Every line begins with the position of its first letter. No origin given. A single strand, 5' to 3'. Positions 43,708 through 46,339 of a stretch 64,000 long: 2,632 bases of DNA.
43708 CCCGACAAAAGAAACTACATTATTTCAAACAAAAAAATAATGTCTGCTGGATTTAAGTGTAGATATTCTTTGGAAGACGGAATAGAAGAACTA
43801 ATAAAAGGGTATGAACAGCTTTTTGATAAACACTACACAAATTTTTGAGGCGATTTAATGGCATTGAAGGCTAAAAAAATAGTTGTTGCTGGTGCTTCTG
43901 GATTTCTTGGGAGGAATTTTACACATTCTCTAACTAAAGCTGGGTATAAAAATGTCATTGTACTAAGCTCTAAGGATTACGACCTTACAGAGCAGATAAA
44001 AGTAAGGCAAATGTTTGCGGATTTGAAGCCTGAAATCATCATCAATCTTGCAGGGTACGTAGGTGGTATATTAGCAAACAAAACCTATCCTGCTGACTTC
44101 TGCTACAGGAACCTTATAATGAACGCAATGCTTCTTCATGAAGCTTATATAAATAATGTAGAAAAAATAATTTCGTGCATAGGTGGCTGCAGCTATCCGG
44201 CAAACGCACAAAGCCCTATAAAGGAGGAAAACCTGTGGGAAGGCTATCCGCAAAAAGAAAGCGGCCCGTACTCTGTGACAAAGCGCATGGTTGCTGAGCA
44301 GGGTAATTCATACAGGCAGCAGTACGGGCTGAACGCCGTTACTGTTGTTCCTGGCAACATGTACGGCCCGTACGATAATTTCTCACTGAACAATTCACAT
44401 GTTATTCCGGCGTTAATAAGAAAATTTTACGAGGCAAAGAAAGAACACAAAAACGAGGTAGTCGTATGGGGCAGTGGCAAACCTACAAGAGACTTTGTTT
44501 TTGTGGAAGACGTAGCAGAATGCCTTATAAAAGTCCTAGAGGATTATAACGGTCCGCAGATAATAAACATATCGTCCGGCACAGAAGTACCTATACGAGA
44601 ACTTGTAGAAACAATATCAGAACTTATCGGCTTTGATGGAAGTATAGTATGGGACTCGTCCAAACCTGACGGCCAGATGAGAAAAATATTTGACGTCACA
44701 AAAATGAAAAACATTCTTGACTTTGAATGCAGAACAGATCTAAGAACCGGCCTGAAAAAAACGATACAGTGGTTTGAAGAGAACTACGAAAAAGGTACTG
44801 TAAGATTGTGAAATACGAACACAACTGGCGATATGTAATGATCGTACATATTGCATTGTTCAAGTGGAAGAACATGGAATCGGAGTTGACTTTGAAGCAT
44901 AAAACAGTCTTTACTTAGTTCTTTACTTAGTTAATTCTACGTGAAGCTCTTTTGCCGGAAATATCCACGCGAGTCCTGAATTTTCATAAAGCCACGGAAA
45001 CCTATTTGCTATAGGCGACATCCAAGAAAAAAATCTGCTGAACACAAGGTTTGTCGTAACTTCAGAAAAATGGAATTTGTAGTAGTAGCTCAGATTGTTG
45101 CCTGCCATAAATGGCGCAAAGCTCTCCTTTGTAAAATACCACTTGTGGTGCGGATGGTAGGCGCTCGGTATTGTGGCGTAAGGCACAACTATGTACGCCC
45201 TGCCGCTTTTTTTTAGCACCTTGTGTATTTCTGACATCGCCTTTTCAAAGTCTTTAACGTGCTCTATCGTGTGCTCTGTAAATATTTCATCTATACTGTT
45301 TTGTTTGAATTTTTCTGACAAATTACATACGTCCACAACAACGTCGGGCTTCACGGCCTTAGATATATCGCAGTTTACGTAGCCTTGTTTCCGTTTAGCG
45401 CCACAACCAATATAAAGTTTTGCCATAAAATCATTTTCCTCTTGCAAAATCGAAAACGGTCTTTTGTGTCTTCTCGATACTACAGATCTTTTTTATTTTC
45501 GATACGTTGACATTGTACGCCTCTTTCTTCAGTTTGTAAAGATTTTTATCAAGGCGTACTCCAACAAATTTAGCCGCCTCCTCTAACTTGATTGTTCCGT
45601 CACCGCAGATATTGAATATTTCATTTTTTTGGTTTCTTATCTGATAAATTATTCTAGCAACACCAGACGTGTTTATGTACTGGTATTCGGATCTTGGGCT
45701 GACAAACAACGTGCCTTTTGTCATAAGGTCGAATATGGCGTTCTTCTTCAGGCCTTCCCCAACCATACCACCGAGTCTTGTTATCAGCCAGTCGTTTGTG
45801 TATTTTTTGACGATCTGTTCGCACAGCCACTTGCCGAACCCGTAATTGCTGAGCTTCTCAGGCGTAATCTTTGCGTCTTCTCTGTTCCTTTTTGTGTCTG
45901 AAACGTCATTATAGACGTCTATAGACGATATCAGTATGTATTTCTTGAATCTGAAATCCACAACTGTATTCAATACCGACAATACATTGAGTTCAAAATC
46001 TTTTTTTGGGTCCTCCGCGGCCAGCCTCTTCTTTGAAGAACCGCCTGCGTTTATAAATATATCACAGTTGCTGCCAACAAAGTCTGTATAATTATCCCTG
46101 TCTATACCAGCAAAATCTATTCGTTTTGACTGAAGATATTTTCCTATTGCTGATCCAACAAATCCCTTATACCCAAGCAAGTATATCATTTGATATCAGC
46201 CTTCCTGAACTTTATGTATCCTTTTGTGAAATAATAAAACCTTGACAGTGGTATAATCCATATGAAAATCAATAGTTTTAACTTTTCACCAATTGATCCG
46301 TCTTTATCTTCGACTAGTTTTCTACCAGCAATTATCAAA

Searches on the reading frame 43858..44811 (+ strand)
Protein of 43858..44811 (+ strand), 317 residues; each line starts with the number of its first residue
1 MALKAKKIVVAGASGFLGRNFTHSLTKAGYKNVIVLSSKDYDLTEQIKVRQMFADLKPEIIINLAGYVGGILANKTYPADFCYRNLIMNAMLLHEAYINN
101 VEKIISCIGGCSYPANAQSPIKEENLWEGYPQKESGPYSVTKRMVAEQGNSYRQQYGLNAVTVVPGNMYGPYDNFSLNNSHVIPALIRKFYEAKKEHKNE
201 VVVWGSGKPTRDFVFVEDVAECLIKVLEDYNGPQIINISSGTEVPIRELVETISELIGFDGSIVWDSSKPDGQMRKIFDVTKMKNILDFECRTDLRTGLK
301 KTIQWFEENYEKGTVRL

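Call 41: search_protein_families(library=ncbifam, proteins=[window:43858-44811:+], max_evalue=1e-15)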
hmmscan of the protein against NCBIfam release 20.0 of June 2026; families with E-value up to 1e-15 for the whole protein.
window:43858-44811:+ (317 aa): 5 families
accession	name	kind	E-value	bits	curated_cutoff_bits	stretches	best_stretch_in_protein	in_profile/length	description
NF047922.1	GDPFucSynFcl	equivalog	6.5e-91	305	500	1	5-311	2-306/308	GDP-L-fucose synthase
TIGR01181.1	dTDP_gluc_dehyt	equivalog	3.5e-28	98.6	365.1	1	42-310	58-315/321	dTDP-glucose 4,6-dehydratase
TIGR04180.1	EDH_00030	hypoth_equivalog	7.8e-23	81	475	1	42-291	57-294/297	NAD-dependent 4,6-dehydratase LegB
TIGR01179.1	galE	equivalog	7.7e-20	71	262.3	1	10-309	4-328/332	UDP-glucose 4-epimerase GalE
NF007490.0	PRK10084.1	subfamily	4.3e-18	65.4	649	1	42-311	58-339/361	dTDP-glucose 4,6-dehydratase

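Call 83: search_protein_families(library=pfam, proteins=[window:43858-44811:+], max_evalue=0.0001)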
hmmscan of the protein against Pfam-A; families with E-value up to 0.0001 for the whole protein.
window:43858-44811:+ (317 aa): 3 families
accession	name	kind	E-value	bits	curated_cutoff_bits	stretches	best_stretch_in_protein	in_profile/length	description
PF01370.27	Epimerase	-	2.1e-55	188.2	20.9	1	8-238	1-239/240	NAD dependent epimerase/dehydratase family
PF16363.11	GDP_Man_Dehyd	-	4.5e-23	82.7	27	1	41-299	59-329/332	GDP-mannose 4,6 dehydratase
PF04321.23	RmlD_sub_bind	-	2.1e-09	37.3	27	1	7-67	2-61/287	RmlD substrate binding domain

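Call 94: search_solved_structures(query=window:43858-44811:+, max_evalue=1e-25)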
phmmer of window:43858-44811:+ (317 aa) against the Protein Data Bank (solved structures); distinct sequences matched with E-value up to 1e-25: 18.
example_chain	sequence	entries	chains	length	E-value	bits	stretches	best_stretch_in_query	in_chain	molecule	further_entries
1bsv_A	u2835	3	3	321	1.5e-67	231.3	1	6-312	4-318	PROTEIN (GDP-FUCOSE SYNTHETASE) | GDP-FUCOSE SYNTHETASE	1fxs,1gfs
1e6u_A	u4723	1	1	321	2.7e-67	230.4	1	6-312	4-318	GDP-FUCOSE SYNTHETASE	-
1e7q_A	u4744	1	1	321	2.7e-67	230.4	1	6-312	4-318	GDP-FUCOSE SYNTHETASE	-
1bws_A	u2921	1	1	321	3.9e-67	229.9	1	6-312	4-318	PROTEIN (GDP-4-KETO-6-DEOXY-D-MANNOSE EPIMERASE/REDUCTASE)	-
1e7s_A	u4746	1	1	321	6.9e-67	229.1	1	6-312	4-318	GDP-FUCOSE SYNTHETASE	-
1e7r_A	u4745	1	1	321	5e-66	226.2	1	6-312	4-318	GDP-FUCOSE SYNTHETASE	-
8du0_A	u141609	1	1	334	2.5e-64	220.7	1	3-309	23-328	GDP-L-fucose synthase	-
7ll6_A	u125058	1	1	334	3.4e-64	220.2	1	3-309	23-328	GDP-L-fucose synthase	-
4b8w_A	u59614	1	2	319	2e-63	217.7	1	4-312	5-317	GDP-L-FUCOSE SYNTHASE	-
4b8z_A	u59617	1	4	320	2e-63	217.7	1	4-312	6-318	GDP-L-FUCOSE SYNTHASE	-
4bkp_A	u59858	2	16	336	2.2e-63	217.6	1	4-313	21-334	GDP-L-FUCOSE SYNTHASE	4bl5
4e5y_A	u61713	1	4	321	3e-63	217.1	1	6-313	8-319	GDP-L-fucose synthase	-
7anh_A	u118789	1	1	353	3.1e-56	194.1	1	4-195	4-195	GDP-L-fucose synthase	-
8ewu_A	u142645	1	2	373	1.3e-54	188.7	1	4-195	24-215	GDP-L-fucose synthase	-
6aqy_A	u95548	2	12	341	5.6e-54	186.7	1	8-312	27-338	gdp-l-fucose synthetase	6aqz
7m13_A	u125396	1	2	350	1e-47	166.1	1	6-195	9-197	GDP-L-fucose synthase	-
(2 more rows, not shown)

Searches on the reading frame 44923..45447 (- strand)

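Call 41: search_protein_families(library=ncbifam, proteins=[window:44923-45447:-], max_evalue=1e-15)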
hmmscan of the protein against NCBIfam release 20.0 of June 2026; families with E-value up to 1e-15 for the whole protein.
window:44923-45447:- (174 aa): 0 families

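Call 83: search_protein_families(library=pfam, proteins=[window:44923-45447:-], max_evalue=0.0001)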
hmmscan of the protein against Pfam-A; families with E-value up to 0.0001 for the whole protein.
window:44923-45447:- (174 aa): 3 families
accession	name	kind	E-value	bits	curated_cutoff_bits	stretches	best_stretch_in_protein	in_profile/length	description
PF08241.18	Methyltransf_11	-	2.2e-09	38.2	21.2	1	34-86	41-95/95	Methyltransferase domain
PF13489.12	Methyltransf_23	-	1.1e-06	28.9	27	1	23-96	47-126/164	Methyltransferase domain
PF13847.12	Methyltransf_31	-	2e-05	24.8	27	1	39-90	62-113/145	Methyltransferase domain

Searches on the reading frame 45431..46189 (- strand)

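Call 41: search_protein_families(library=ncbifam, proteins=[window:45431-46189:-], max_evalue=1e-15)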
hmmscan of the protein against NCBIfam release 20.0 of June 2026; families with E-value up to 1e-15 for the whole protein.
window:45431-46189:- (252 aa): 0 families

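Call 83: search_protein_families(library=pfam, proteins=[window:45431-46189:-], max_evalue=0.0001)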
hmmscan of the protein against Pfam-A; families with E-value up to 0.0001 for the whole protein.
window:45431-46189:- (252 aa): 3 families
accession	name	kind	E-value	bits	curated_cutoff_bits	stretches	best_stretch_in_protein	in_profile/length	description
PF01370.27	Epimerase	-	1.1e-11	45.1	20.9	1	2-150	1-184/240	NAD dependent epimerase/dehydratase family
PF04321.23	RmlD_sub_bind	-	2.7e-06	27.1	27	1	2-155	3-163/287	RmlD substrate binding domain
PF16363.11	GDP_Man_Dehyd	-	3.2e-05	24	27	0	46-133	80-170/332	GDP-mannose 4,6 dehydratase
